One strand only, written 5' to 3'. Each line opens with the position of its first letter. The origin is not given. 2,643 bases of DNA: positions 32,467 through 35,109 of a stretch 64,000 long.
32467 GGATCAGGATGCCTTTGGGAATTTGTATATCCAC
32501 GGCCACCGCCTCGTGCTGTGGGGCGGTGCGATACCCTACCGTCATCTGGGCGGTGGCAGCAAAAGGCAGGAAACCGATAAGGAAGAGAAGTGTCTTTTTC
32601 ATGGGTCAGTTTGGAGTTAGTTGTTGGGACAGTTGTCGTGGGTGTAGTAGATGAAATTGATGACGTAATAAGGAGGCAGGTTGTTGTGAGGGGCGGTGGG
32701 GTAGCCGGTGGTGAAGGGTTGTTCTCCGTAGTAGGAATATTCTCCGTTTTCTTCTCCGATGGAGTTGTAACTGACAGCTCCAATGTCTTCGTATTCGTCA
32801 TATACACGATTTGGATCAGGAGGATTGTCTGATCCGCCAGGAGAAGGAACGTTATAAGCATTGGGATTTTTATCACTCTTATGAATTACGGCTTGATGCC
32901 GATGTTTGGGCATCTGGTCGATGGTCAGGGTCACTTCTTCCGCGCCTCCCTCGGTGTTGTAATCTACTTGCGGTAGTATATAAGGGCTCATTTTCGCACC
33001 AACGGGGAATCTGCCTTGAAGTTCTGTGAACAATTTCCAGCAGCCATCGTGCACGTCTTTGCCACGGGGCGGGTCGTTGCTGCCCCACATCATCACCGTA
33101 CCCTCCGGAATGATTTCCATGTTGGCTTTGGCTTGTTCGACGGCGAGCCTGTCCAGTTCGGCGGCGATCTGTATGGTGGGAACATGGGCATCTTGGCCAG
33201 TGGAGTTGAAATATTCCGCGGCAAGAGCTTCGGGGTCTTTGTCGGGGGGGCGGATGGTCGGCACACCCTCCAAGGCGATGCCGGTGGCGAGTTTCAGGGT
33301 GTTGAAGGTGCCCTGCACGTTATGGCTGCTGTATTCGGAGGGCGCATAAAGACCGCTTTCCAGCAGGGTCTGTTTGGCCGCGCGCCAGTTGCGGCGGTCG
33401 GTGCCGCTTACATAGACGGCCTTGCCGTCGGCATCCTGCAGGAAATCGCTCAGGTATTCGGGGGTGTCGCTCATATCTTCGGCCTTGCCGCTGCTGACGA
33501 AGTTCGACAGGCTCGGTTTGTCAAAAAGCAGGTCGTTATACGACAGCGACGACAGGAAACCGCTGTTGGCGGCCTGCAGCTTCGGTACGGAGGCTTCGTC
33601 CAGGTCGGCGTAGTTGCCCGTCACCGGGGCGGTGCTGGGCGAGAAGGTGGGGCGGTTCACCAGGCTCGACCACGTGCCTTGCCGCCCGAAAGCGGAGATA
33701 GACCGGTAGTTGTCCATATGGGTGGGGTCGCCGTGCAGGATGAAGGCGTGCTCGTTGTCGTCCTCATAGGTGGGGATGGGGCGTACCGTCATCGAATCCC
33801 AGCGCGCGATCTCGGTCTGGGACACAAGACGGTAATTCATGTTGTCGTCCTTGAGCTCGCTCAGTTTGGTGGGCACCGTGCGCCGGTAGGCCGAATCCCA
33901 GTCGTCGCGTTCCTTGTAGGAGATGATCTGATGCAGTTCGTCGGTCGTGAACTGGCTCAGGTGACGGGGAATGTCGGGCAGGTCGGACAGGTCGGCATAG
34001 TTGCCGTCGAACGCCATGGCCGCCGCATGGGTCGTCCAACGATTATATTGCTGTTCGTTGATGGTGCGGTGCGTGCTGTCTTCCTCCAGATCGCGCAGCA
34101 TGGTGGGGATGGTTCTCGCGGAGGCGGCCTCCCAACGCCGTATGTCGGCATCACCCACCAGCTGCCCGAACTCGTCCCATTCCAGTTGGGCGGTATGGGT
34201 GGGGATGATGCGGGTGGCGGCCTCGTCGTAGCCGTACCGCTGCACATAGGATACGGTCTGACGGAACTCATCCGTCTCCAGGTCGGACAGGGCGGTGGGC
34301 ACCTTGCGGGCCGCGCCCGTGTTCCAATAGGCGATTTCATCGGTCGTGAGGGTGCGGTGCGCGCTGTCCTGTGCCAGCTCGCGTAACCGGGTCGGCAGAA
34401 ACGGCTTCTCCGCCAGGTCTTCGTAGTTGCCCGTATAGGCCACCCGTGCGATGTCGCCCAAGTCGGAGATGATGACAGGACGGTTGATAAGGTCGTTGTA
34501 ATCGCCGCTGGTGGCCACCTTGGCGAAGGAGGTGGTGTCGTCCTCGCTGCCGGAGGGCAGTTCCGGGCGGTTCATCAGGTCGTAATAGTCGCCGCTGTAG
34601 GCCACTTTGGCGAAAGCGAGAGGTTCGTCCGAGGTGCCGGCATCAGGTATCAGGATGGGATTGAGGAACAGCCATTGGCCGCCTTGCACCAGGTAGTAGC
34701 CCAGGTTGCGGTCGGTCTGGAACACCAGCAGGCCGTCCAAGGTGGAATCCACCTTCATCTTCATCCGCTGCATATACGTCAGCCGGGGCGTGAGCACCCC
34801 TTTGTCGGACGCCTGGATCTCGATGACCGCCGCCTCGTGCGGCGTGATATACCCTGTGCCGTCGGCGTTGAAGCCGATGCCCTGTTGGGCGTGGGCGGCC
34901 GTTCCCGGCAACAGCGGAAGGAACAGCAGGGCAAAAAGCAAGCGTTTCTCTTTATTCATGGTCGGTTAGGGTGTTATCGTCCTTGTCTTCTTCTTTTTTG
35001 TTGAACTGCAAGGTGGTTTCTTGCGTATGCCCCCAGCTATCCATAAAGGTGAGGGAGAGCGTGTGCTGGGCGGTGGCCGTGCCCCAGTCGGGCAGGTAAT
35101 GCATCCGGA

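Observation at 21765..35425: Tail-fibre / T9SS display module translationally coupled to the end of a conjugative tra operon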

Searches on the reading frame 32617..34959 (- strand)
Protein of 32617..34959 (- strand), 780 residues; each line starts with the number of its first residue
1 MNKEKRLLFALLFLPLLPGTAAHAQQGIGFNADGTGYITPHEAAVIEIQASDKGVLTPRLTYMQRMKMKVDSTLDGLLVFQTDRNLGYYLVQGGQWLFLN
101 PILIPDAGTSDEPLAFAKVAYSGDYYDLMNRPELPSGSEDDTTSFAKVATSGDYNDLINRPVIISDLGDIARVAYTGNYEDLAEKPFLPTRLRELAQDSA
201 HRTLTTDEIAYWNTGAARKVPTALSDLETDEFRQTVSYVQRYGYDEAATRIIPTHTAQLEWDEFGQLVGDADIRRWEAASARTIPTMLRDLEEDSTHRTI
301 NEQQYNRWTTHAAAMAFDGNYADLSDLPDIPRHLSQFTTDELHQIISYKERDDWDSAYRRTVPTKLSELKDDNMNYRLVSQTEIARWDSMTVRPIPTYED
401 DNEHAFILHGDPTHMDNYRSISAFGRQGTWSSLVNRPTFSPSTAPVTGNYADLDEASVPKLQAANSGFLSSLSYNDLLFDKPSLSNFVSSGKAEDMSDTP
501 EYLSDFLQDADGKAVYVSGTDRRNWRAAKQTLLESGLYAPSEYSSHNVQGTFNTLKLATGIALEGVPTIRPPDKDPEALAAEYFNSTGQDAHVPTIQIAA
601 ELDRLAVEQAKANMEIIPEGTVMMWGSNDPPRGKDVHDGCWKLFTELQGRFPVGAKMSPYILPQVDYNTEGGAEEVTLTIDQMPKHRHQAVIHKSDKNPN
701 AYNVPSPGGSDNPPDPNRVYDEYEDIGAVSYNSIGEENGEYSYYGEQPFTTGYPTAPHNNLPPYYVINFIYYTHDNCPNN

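Call 4: search_protein_families(library=pfam, proteins=[window:32617-34959:-], max_evalue=0.1)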
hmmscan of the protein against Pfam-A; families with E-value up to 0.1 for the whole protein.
window:32617-34959:- (780 aa): 1 family
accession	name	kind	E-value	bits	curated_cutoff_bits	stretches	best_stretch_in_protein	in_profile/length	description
PF21939.1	Gp10_C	-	1.9e-05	26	27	1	638-767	26-133/139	Baseplate structural protein Gp10, C-terminal domain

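Call 5: search_protein_families(library=ncbifam, proteins=[window:32617-34959:-], max_evalue=0.1)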
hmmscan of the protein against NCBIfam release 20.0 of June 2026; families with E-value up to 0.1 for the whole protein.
window:32617-34959:- (780 aa): 0 families

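Call 13: find_homologous_proteins(query=window:32617-34959:-, max_evalue=0.00001)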
Query window:32617-34959:- (780 aa): 56 proteins with E <= 0.00001 among 8000 candidates.
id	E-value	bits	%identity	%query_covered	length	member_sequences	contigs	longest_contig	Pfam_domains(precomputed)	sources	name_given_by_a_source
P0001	0.0e+0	1812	100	100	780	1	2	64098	PF26696.1,PF21939.2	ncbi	-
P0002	0.0e+0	1433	81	100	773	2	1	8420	PF26696.1,PF21939.2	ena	-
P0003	0.0e+0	1421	81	98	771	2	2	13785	PF26696.1,PF21939.2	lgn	-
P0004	0.0e+0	1408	80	99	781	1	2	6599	PF26696.1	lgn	-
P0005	0.0e+0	1388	79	97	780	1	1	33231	PF26696.1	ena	-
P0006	0.0e+0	1360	76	100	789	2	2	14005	PF26696.1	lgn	-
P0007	0.0e+0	1338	76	100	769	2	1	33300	PF26696.1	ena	-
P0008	0.0e+0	1324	75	99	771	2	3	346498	PF26696.1,PF21939.2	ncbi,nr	ncbi:MAG: hypothetical protein NC048_02705 [Bacteroides sp.]|nr:hypothetical protein [Bacteroides sp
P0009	0.0e+0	1248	71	99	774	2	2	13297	PF26696.1,PF21939.2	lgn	-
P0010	2.4e-213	729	47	99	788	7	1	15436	PF26696.1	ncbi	-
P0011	3.9e-165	569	40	99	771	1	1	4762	PF26696.1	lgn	-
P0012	1.4e-161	558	40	99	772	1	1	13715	PF26696.1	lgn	-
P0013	1.9e-127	445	34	67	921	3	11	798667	PF26696.1,PF18607.8,PF21939.2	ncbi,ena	-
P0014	1.2e-124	435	29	100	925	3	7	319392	PF26696.1,PF18607.8,PF21939.2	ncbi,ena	-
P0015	4.0e-118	414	36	89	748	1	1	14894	PF26696.1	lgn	-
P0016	5.1e-118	414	36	56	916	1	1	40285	PF26696.1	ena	-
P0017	5.1e-117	410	35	88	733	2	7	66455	PF26696.1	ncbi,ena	-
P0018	2.3e-116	408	34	67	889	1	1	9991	PF28323.1,PF26696.1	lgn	-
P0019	2.1e-89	319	32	99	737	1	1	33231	PF26696.1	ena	-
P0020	2.1e-88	316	34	99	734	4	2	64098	PF26696.1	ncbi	-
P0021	9.0e-87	310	32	99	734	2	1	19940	PF26696.1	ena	-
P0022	1.3e-86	310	31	88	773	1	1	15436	PF26696.1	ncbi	-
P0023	1.6e-83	300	32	96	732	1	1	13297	PF26696.1,PF21939.2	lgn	-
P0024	6.3e-83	298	31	99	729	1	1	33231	PF26696.1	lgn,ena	-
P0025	5.4e-82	294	34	47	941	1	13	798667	PF26696.1,PF21939.2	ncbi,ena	-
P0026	1.0e-81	293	31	100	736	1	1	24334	PF26696.1,PF21939.2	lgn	-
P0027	1.2e-81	293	31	70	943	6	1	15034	PF26696.1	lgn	-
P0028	3.4e-81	292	32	97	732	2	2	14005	PF26696.1,PF21939.2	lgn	-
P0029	2.1e-80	289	30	99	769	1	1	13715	PF26696.1,PF21939.2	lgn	-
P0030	1.6e-78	283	29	100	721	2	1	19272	PF26696.1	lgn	-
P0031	1.6e-76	276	29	99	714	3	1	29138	PF26696.1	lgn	-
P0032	2.7e-75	272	29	99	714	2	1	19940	PF26696.1,PF21939.2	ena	-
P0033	4.6e-75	271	29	93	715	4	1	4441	PF26696.1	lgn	-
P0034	8.3e-75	271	29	79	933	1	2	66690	PF26696.1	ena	-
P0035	7.7e-74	267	30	74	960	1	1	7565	PF26696.1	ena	-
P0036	1.8e-73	266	29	100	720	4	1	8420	PF26696.1,PF21939.2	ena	-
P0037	3.5e-60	222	27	67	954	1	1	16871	PF26696.1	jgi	jgi:hypothetical protein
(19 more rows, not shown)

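Call 14: find_encoding_contigs(protein=P0008, flank=10000, max_places=3)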
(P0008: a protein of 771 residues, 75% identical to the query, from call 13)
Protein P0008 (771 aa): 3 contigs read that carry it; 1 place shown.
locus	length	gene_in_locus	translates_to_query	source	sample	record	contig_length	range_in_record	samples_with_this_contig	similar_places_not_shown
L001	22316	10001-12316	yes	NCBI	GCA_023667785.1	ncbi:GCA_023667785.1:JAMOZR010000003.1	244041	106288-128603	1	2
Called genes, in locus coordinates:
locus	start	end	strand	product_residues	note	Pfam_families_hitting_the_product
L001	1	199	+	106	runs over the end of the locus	PF13571:DUF4133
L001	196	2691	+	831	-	PF12991:DUF3875, PF19044:P-loop_TraG, PF12846:AAA_10 (faint)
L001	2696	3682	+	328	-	PF13572:DUF4134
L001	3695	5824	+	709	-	PF07863:CtnDOT_TraJ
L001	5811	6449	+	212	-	-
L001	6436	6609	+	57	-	-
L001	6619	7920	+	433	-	PF12508:Transposon_TraM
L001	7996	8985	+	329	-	PF13595:DUF4138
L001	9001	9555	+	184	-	PF10626:TraO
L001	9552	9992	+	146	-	PF12988:TraQ_transposon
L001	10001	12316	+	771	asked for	PF26696:PTL_trimer, PF21939:Gp10_C (weak)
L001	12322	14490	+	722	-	PF26696:PTL_trimer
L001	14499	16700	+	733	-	PF26696:PTL_trimer, PF21939:Gp10_C (weak)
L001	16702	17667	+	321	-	PF13585:CHU_C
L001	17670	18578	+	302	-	-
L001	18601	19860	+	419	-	-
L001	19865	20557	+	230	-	PF13585:CHU_C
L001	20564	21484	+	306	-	-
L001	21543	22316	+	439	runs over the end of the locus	-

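Call 15: find_encoding_contigs(protein=P0013, flank=10000, max_places=3)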
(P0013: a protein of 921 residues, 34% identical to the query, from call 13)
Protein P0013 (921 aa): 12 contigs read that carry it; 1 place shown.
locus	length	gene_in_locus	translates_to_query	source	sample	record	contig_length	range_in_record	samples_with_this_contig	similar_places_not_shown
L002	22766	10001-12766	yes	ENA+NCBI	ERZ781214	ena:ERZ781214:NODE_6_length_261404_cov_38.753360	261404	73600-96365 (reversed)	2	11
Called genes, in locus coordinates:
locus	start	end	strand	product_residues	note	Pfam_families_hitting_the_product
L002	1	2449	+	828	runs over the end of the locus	PF12991:DUF3875, PF19044:P-loop_TraG, PF12846:AAA_10 (faint)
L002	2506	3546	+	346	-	PF13572:DUF4134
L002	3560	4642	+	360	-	PF07863:CtnDOT_TraJ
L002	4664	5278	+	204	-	-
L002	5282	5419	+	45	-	-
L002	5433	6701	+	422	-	PF12508:Transposon_TraM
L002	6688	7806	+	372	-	PF13595:DUF4138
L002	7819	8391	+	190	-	PF10626:TraO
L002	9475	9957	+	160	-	PF12988:TraQ_transposon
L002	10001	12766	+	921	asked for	PF26696:PTL_trimer, PF18607:HTH_54 (faint), PF21939:Gp10_C (faint)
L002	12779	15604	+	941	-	PF26696:PTL_trimer, PF21939:Gp10_C (faint)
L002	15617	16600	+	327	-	PF13585:CHU_C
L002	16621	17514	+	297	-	PF11751:PorP_SprF (weak)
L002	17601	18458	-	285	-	-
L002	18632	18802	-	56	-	-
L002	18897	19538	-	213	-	PF08843:AbiEii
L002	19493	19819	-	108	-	PF21956:DUF6922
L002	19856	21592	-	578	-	-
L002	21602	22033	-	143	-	-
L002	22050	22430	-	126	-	PF00436:SSB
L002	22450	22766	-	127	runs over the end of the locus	-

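Call 21: search_solved_structures(query=window:32617-34959:-, max_evalue=1, show_alignments=2)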
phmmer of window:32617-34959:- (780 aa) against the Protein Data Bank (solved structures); distinct sequences matched with E-value up to 1: 0.

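Call 27: find_related_loci(query=A2, collection=genome_contigs, flank=10000)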
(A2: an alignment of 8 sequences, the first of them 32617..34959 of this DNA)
Query A2 (780 aa) in genome_contigs; peptide patterns used: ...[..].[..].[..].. (x = any residue, [..] = any of these).
308 stretches matched a pattern; 142 encode a relative of the query (tblastn E <= 1e-3); the best 80 are kept; 78 distinct loci.
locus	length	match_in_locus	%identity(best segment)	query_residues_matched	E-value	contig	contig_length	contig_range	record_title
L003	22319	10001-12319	75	2-780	0e+0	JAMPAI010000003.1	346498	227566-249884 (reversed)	MAG: Ruminococcus flavefaciens isolate NALB_7813_18 Scaffold_#3__SCF_003___346650_bp, whole genome shotgun sequence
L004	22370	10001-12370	48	6-780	0e+0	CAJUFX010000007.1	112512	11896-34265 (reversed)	MAG TPA_asm: uncultured Bacteroidales bacterium isolate MGBC139916 genome assembly, contig: MGBC139916.7, whole genome s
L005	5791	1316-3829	34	2-777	7e-48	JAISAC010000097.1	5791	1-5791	MAG: Prevotellaceae bacterium isolate Gx481_bin120 k119_44490, whole genome shotgun sequence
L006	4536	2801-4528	28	5-532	4e-47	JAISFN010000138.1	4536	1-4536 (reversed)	MAG: Prevotellaceae bacterium isolate Gx485_bin37 k119_3298243, whole genome shotgun sequence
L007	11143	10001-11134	31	1-538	6e-37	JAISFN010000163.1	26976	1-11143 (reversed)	MAG: Prevotellaceae bacterium isolate Gx485_bin37 k119_644279, whole genome shotgun sequence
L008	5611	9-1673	32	117-712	7e-32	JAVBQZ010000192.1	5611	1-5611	MAG: Bdellovibrionota bacterium isolate EPI_MAG_00180 c_000008491641, whole genome shotgun sequence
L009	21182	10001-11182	25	34-500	2e-22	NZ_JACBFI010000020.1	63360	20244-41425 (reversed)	MAG: Sediminibacterium sp. Gen4 NODE_20_length_63360_cov_66.174331, whole genome shotgun sequence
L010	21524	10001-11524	27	110-777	1e-19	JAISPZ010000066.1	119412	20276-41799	MAG: Bacteroidales bacterium isolate Kf353_bin105 k119_392388, whole genome shotgun sequence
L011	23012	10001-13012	24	3-513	2e-17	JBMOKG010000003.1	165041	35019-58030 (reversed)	MAG: Bacteroidales bacterium isolate Deming_bin.89 contig55, whole genome shotgun sequence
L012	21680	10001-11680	24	116-501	5e-14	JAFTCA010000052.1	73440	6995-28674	MAG: Bacteroidales bacterium isolate RGIG3681 Goat_Rumen.Co__c1451553, whole genome shotgun sequence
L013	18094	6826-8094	27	115-501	3e-13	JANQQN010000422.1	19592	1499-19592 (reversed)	MAG: Myxococcota bacterium isolate IP29b_bin.29 k99_1661046, whole genome shotgun sequence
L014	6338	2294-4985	29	72-330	1e-12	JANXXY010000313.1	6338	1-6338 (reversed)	MAG: Bacteroidales bacterium isolate GL140_3_metabat_26 GL140_3_k141_1433211, whole genome shotgun sequence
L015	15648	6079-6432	37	106-210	3e-12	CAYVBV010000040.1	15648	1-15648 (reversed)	MAG TPA_asm: uncultured Polynucleobacter sp. isolate SRP069133_co1_329 genome assembly, contig: NODE_3668_length_15648_c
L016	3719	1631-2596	24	115-463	3e-12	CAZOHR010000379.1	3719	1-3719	MAG TPA_asm: uncultured Bacteroidales bacterium isolate SRP272421_co3_70 genome assembly, contig: NODE_97803_length_3719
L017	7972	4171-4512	45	115-188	1e-11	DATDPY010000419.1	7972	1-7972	MAG TPA_asm: Cyclobacteriaceae bacterium isolate SMAG_U7933 k141_2309816, whole genome shotgun sequence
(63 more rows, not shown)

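Call 34: search_protein_families(library=pfam, proteins=[L010:19-762:+, L010:796-1728:+, L010:2462-3580:+, L010:3601-4662:+, L010:4704-5822:+, L010:11549-12283:-, L010:12466-13197:-, L010:13271-14188:-, L010:15204-16997:-, L010:19298-21403:-], max_evalue=0.001)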
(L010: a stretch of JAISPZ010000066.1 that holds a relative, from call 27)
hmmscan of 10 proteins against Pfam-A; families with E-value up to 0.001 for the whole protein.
L010:19-762:+ (247 aa): 1 family
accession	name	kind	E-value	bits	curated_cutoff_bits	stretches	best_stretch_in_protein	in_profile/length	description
PF03796.21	DnaB_C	-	4.6e-76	256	27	1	1-206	58-255/255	DnaB-like helicase C terminal domain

L010:796-1728:+ (310 aa): 2 families
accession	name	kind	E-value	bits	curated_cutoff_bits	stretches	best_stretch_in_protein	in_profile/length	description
PF01551.29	Peptidase_M23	-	5.6e-29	100.6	28.7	1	135-229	2-96/96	Peptidase family M23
PF01476.26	LysM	-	1.2e-14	54.4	20.9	1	267-309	1-42/43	LysM domain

L010:2462-3580:+ (372 aa): 8 families
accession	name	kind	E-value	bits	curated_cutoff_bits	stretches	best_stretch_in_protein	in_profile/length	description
PF04015.17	DUF362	-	8.7e-53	179.8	24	1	40-311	1-200/200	Domain of unknown function (DUF362)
PF12837.12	Fer4_6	-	8.1e-10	38.6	25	1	187-209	2-24/24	4Fe-4S binding domain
PF00037.32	Fer4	-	4e-09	36.4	21.1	1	218-237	2-21/24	4Fe-4S binding domain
PF12838.12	Fer4_7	-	7.5e-09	36.4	27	1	193-236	1-50/52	4Fe-4S dicluster domain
PF13187.11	Fer4_9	-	7.1e-08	32.8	27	1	193-237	1-50/52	4Fe-4S dicluster domain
PF12797.12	Fer4_2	-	1.6e-06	28.1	24.5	0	217-235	3-21/22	4Fe-4S binding domain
PF14697.11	Fer4_21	-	3.9e-06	27.3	35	1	189-235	3-52/59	4Fe-4S dicluster domain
PF13237.11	Fer4_10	-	1.4e-05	25.3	25.5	1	189-234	4-52/53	4Fe-4S dicluster domain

L010:3601-4662:+ (353 aa): 3 families
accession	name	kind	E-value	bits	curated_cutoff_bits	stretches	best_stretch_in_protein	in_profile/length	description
PF00535.33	Glycos_transf_2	-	3.5e-21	76.3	23.3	1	20-130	4-116/168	Glycosyl transferase family 2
PF13641.12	Glyco_tranf_2_3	-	3.2e-10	40.9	27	1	16-239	3-217/230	Glycosyltransferase like family 2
PF13632.12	Glyco_trans_2_3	-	4e-07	30.5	27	1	97-246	3-136/198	Glycosyl transferase family group 2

L010:4704-5822:+ (372 aa): 2 families
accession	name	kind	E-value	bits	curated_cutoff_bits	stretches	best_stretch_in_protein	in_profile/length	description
PF02481.21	DNA_processg_A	-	4.3e-72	242.2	29.6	1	78-283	3-210/212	DNA recombination-mediator protein A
PF17782.7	DprA_WH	-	4e-06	27.2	22.9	1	312-364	9-60/61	DprA winged helix domain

L010:11549-12283:- (244 aa): 0 families

L010:12466-13197:- (243 aa): 0 families

L010:13271-14188:- (305 aa): 1 family
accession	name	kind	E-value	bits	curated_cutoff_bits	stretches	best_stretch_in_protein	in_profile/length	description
PF10988.14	DUF2807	-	8.8e-29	101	24.2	2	48-229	2-180/181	Putative auto-transporter adhesin, head GIN domain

L010:15204-16997:- (597 aa): 4 families
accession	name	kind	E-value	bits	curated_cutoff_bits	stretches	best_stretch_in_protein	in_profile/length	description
PF07497.18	Rho_RNA_bind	-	6.4e-31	106.4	27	1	234-307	2-73/73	Rho termination factor, RNA-binding domain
PF00006.31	ATP-synt_ab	-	1e-29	104.2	29.5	1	339-544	2-212/213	ATP synthase alpha/beta family, nucleotide-binding domain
PF22707.2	S1CSD-TOTE-2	-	4.3e-05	23.9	27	1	233-282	3-41/60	S1/CSD-like domain 2 of the TOTE conflict systems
PF13481.12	AAA_25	-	0.00011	22.3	27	1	348-456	30-161/195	AAA domain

L010:19298-21403:- (701 aa): 3 families
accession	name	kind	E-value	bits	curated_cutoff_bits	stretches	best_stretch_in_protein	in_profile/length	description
PF01855.24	POR_N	-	5.3e-51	174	27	1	352-561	10-220/231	Pyruvate flavodoxin/ferredoxin oxidoreductase, thiamine diP-bdg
PF01558.24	POR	-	2.5e-28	99.8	27.4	2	24-177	2-137/173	Pyruvate ferredoxin/flavodoxin oxidoreductase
PF17147.9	PFOR_II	-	4.7e-05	24.1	27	1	602-686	1-94/102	Pyruvate:ferredoxin oxidoreductase core domain II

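Call 35: predict_structure(alignment_id=A1)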
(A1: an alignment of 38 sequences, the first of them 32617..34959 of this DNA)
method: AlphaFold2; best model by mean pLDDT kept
length: 780 residues; sequences in the alignment: 38
mean_pLDDT: 48.0   pTM: 0.25
mean pLDDT of the five models: 48.0, 46.9, 43.2, 41.8, 41.7
residues with pLDDT >= 90: 0; 70-90: 76; 50-70: 220; < 50: 484
segments of 3 or more residues with pLDDT < 50: 1-6, 13-66, 68-72, 74-76, 79-87, 99-124, 129-131, 135-145, 157-170, 173-177, 198-203, 229-235, 261-267, 300-347, 357-363, 369-379, 390-518, 561-569, 651-708, 717-765
pLDDT, mean of each block of 10 residues (from residue 1): 46 42 28 38 40 39 48 49 45 49 35 37 48 48 47 49 41 51 54 52 56 69 58 47 61 59 50 70 61 54 45 40 36 41 46 50 48 43 53 35 40 42 30 29 28 32 34 29 37 38 34 41 65 71 61 67 43 66 67 64 72 64 72 77 69 39 39 41 39 37 45 50 39 36 35 40 56 73
secondary structure, 60 per line:
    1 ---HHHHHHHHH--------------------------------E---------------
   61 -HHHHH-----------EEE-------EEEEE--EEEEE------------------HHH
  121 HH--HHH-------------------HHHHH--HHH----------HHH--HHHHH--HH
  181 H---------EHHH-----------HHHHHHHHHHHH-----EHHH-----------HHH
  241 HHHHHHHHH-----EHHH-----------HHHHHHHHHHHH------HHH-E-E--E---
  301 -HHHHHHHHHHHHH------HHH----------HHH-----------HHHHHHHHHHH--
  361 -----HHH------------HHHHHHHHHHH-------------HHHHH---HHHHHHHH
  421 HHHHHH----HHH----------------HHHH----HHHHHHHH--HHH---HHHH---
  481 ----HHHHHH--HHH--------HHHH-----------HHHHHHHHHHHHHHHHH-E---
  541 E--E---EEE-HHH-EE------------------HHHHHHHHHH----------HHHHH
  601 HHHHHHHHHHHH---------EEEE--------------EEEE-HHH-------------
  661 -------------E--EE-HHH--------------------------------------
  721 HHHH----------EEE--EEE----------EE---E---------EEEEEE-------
elements in order (helices of 4 or more, strands of 3 or more residues): H4-12 H62-66 E78-80 E88-92 E95-99 H118-122 H147-151 H172-176 H206-217 H238-249 H270-281 H302-314 H348-358 H381-391 H405-409 H413-426 H450-453 H458-465 H474-477 H485-490 H504-507 H519-535 E548-550 H576-585 H596-612 E622-625 E640-643 H721-724 E735-737 E740-742 E768-773

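Call 36: find_encoding_contigs(protein=P0014, flank=10000, max_places=2)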
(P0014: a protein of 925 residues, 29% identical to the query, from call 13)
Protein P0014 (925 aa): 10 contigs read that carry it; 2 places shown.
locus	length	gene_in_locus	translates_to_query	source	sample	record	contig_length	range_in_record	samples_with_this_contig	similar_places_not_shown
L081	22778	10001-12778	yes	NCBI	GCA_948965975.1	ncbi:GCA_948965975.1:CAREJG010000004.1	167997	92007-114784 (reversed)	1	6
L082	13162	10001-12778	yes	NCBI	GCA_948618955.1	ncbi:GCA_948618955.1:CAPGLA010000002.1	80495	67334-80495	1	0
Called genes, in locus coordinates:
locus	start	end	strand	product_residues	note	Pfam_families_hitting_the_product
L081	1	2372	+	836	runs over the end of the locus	PF12991:DUF3875, PF19044:P-loop_TraG, PF12846:AAA_10 (faint)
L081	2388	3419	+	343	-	PF13572:DUF4134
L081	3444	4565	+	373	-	PF07863:CtnDOT_TraJ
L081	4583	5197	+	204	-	-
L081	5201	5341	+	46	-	-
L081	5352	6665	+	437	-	PF12508:Transposon_TraM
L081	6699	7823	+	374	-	PF13595:DUF4138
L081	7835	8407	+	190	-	PF10626:TraO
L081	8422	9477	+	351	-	PF18798:LPD3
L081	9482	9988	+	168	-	PF12988:TraQ_transposon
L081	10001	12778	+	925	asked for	PF26696:PTL_trimer, PF18607:HTH_54 (faint), PF21939:Gp10_C (faint)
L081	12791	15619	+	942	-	PF26696:PTL_trimer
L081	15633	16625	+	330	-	PF13585:CHU_C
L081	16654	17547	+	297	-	PF11751:PorP_SprF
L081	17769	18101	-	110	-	PF21956:DUF6922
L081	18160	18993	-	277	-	PF02086:MethyltransfD12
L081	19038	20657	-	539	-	PF02463:SMC_N (faint), PF13175:AAA_15 (weak), PF13304:AAA_21, PF13175:AAA_15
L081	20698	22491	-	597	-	-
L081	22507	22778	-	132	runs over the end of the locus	-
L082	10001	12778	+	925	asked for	PF26696:PTL_trimer, PF18607:HTH_54 (faint), PF21939:Gp10_C (faint)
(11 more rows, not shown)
